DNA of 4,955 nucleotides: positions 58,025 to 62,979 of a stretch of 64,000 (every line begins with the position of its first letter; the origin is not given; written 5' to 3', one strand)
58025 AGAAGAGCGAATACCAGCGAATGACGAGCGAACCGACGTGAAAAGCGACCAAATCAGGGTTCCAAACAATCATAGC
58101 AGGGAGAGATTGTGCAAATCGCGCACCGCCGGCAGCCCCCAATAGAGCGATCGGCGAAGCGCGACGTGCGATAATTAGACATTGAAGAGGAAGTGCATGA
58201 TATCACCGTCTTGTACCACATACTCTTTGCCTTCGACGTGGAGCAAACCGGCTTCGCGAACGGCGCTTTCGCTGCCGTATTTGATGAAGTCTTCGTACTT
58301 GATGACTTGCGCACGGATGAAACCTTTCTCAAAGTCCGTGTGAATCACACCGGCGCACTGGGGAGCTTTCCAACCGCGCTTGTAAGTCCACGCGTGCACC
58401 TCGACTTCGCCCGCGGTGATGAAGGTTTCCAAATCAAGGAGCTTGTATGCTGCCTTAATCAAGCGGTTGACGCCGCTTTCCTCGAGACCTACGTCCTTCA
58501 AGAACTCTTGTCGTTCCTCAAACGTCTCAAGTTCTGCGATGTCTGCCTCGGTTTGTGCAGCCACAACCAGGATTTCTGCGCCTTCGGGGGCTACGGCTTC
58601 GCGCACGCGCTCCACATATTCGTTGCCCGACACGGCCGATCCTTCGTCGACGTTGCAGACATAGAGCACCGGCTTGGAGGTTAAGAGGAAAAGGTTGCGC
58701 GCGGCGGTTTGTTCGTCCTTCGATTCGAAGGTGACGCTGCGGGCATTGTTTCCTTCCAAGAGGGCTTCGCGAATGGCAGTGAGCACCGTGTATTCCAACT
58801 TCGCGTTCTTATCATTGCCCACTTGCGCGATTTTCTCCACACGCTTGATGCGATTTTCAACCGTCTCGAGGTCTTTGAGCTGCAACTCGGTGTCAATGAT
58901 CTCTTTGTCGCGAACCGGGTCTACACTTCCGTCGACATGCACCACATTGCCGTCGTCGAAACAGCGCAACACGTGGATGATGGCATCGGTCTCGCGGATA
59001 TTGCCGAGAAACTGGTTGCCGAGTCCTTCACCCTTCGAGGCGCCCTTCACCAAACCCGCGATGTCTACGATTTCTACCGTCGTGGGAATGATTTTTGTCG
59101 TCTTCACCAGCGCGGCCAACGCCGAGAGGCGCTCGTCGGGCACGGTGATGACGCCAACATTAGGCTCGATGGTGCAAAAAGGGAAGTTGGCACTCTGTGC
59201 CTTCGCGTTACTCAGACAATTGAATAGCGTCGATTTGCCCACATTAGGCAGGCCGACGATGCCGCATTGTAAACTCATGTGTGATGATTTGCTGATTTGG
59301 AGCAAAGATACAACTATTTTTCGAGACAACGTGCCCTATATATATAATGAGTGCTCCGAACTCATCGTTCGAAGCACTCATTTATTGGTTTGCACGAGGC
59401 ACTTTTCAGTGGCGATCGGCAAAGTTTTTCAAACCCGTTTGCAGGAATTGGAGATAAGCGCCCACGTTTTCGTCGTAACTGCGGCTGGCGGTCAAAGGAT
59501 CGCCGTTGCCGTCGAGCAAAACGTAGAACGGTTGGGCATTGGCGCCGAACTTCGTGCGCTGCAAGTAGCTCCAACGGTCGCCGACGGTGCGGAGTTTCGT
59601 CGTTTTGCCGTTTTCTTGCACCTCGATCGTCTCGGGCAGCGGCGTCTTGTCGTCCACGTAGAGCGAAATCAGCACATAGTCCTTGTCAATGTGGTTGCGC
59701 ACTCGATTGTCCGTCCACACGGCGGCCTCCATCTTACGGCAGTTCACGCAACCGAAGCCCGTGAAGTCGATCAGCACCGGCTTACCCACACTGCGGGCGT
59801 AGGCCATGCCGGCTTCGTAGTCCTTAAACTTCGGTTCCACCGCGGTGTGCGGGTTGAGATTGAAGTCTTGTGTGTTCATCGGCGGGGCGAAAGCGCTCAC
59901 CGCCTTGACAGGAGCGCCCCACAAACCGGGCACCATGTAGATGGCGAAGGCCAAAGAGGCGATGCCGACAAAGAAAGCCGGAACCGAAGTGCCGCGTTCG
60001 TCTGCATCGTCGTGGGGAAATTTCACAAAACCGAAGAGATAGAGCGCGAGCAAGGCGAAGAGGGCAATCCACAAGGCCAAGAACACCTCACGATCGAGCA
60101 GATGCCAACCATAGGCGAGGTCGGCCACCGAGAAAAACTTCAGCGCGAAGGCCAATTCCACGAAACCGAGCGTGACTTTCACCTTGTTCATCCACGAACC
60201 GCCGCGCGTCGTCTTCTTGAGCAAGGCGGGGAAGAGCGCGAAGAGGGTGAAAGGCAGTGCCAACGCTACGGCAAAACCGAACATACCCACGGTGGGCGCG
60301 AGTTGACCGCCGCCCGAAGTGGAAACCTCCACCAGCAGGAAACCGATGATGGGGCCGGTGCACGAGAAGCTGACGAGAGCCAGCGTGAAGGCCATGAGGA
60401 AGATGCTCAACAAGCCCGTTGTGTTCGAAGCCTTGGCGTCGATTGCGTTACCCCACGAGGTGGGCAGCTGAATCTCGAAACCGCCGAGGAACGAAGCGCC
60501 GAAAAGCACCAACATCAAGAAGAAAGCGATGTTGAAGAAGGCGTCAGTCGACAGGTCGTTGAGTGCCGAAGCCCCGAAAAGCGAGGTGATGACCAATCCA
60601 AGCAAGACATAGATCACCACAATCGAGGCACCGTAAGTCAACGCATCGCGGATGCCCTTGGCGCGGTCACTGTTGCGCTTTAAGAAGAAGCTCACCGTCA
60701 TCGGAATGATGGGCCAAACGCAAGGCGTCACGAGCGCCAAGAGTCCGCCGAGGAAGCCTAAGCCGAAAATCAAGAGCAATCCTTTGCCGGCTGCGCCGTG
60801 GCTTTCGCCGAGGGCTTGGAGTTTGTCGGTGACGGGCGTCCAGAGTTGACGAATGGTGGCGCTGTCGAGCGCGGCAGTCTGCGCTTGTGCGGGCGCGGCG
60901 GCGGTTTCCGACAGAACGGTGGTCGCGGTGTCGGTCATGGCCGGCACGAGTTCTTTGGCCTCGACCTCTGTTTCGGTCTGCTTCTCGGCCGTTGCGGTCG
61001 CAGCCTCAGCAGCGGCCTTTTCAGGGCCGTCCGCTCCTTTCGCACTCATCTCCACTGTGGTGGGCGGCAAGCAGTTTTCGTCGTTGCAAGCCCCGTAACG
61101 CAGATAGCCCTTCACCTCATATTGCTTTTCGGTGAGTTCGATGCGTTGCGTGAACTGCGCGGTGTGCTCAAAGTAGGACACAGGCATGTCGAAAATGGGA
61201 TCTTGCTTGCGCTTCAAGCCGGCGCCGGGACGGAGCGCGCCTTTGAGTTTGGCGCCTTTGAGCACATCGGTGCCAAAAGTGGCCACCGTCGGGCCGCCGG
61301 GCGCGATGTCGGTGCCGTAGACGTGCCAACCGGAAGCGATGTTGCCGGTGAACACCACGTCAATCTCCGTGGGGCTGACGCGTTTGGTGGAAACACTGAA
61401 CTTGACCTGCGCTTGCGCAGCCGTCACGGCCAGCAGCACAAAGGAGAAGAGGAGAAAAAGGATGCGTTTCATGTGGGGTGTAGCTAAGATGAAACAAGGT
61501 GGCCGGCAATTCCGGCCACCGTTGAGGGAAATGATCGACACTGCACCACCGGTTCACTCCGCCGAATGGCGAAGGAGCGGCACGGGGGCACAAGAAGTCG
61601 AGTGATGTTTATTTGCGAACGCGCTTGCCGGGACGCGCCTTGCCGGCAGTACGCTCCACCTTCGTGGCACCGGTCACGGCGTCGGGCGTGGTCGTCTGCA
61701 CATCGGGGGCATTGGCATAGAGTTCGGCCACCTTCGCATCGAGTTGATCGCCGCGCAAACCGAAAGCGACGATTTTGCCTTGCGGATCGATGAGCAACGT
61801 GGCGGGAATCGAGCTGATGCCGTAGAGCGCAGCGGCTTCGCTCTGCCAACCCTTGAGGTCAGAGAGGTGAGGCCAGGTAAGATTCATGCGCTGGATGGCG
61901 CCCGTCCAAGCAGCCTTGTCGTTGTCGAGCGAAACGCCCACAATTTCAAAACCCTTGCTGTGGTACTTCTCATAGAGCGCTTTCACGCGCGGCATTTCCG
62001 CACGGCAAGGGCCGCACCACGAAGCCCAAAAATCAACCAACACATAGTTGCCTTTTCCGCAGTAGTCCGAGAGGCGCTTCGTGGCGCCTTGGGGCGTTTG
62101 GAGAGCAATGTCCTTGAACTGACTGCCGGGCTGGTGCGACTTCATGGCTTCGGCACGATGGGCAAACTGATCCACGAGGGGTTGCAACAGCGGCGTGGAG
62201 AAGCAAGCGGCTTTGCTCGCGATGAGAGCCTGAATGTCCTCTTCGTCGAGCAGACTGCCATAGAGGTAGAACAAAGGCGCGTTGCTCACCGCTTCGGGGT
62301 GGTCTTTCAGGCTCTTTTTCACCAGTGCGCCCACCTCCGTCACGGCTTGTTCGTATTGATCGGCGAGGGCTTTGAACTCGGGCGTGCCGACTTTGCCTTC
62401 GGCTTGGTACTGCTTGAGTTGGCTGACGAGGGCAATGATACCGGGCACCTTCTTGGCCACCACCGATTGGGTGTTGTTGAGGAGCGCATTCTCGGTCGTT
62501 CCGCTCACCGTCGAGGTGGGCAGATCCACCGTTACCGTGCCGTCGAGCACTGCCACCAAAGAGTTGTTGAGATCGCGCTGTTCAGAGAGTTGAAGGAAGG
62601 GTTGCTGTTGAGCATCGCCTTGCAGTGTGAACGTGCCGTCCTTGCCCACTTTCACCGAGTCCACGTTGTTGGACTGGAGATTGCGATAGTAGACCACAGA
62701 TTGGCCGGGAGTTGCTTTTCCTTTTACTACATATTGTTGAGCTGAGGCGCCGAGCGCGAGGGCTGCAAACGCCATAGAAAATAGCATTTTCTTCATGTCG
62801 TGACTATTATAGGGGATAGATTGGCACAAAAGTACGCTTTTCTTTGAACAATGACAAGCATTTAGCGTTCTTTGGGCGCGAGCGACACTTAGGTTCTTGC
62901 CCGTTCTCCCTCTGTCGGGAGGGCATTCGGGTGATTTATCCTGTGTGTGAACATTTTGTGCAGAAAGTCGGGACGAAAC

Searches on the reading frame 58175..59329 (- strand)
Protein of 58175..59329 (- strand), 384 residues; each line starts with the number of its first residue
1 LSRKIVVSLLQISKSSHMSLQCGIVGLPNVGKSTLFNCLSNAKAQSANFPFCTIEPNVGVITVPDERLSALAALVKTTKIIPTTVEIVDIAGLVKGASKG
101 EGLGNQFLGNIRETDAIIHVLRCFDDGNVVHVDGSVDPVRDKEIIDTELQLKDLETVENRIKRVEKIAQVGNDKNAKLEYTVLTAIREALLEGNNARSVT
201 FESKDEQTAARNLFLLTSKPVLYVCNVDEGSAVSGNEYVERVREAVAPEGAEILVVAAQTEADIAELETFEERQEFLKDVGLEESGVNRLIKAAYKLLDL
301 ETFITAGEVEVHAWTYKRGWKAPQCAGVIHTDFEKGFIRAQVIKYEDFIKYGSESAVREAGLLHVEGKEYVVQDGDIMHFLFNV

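Call 51: search_protein_families(library=ncbifam, proteins=[window:58175-59329:-], max_evalue=0.00001)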
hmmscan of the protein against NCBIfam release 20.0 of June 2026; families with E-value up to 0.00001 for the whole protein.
window:58175-59329:- (384 aa): 10 families
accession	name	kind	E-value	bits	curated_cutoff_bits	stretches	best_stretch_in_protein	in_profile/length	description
TIGR00092.1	TIGR00092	equivalog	5.3e-149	496.3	279.2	1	18-384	1-368/368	redox-regulated ATPase YchF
NF007171.0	PRK09602.1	subfamily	2.8e-38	131.8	387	1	18-264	1-259/397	YchF-related putative GTPase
NF008955.0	PRK12297.1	equivalog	1.6e-24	86.7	406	1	22-156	162-273/429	GTPase ObgE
TIGR02729.1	Obg_CgtA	equivalog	3.7e-24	85.4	280.25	1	22-175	160-291/329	Obg family GTPase CgtA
NF008956.1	PRK12299.1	equivalog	3.7e-24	85.3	300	1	22-173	161-285/327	GTPase ObgE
NF008954.1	PRK12296.1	equivalog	3.9e-21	75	377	1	22-154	162-271/470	GTPase ObgE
TIGR00231.1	small_GTP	domain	8.5e-09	35.4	42.5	1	21-122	5-92/164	GTP-binding protein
TIGR03156.1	GTP_HflX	equivalog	1.3e-06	27.6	216.75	1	17-72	187-242/351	GTPase HflX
TIGR00437.1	feoB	equivalog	1.7e-06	27.1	315.65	1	26-68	1-43/594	ferrous iron transport protein B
TIGR03596.1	GTPase_YlqF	equivalog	5.6e-06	25.9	208.2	0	18-50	117-150/276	ribosome biogenesis GTPase YlqF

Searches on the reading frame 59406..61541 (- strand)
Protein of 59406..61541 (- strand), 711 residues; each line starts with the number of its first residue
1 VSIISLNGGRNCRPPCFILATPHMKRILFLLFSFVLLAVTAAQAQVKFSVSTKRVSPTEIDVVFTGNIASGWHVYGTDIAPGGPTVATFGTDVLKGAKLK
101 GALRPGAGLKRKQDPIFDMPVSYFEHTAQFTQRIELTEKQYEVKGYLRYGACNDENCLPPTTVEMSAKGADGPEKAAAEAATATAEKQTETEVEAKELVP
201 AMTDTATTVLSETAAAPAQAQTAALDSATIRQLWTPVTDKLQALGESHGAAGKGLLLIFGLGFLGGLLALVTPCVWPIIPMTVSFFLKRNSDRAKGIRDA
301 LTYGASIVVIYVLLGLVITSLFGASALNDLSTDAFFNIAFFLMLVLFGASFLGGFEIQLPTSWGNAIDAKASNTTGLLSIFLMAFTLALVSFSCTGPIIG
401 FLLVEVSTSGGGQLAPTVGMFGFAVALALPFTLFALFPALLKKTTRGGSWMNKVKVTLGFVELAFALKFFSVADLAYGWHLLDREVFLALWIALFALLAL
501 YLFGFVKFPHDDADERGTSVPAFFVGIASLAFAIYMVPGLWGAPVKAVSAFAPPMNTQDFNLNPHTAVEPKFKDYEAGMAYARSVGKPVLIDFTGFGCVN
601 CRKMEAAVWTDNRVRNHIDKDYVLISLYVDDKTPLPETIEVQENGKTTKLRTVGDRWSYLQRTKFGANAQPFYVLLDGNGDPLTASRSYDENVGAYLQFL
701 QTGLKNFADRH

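Call 51: search_protein_families(library=ncbifam, proteins=[window:59406-61541:-], max_evalue=0.00001)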
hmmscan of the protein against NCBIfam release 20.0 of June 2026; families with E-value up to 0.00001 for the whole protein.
window:59406-61541:- (711 aa): 2 families
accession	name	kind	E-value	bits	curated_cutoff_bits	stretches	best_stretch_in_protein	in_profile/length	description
NF001419.0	PRK00293.1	subfamily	7.5e-35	120.5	330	1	112-626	85-516/574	protein-disulfide reductase DsbD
NF045694.1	seleno_TsoB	exception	1.8e-30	105.6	805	1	249-471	175-392/572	rhodanese/DsbD fusion-like selenoprotein TsoB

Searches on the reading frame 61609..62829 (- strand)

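Call 80: search_protein_families(library=ncbifam, proteins=[window:61609-62829:-], max_evalue=0.5)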
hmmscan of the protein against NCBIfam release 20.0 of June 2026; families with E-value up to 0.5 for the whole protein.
window:61609-62829:- (406 aa): 31 families (the best 25 are shown)
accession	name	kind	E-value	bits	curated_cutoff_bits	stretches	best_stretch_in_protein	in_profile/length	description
NF002854.0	PRK03147.1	subfamily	5.1e-27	94.9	170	1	229-368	33-166/176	thiol-disulfide oxidoreductase ResA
NF047696.1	ThlDiSintTplARhiz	equivalog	5.5e-20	72.1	230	1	222-355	60-195/219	thiol:disulfide interchange protein TlpA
NF041054.1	WAxxUGC_long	equivalog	1.5e-16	60.6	300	1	237-356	83-197/354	ResA-like WAxxUGC motif-containing protein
NF041202.1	StoA_CxxC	exception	2.8e-14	53.3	210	1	258-354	50-145/163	endospore biogenesis thiol-disulfide oxidoreductase StoA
TIGR00385.1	dsbE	subfamily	2.1e-12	47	123.15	1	231-354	36-151/173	DsbE family thiol:disulfide interchange protein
TIGR01068.1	thioredoxin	equivalog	4.5e-12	46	96.8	1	259-305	12-58/101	thioredoxin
NF006898.0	PRK09381.1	equivalog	2.4e-08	34.3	138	1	262-292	23-53/109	thioredoxin TrxA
NF011941.0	PRK15412.1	equivalog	9.1e-08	31.8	359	1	233-368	43-168/185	thiol:disulfide interchange protein DsbE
NF047697.1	ThioredTrxAClost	equivalog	1e-07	32.1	140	1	260-292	17-49/105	thioredoxin TrxA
NF008229.0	PRK10996.1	equivalog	1.8e-06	27.7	125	1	248-285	40-77/141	thioredoxin TrxC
TIGR01126.1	pdi_dom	equivalog_domain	3e-06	27.5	107.2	1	258-307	11-61/105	protein disulfide-isomerase domain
NF010625.0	PRK14018.1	equivalog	6.4e-06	24.9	522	1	247-371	43-169/521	bifunctional peptide-methionine (S)-S-oxide reductase MsrA/peptide-methionine (R)-S-oxide reductase MsrB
NF040769.1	SelL_rel_redox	subfamily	9.2e-05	22.1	120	1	238-324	3-89/173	SelL-related redox protein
NF009668.0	PRK13189.1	equivalog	0.00022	20.5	211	1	228-327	6-109/224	peroxiredoxin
TIGR01130.1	ER_PDI_fam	subfamily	0.0006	19.5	344.25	1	261-291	19-394/476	protein disulfide-isomerase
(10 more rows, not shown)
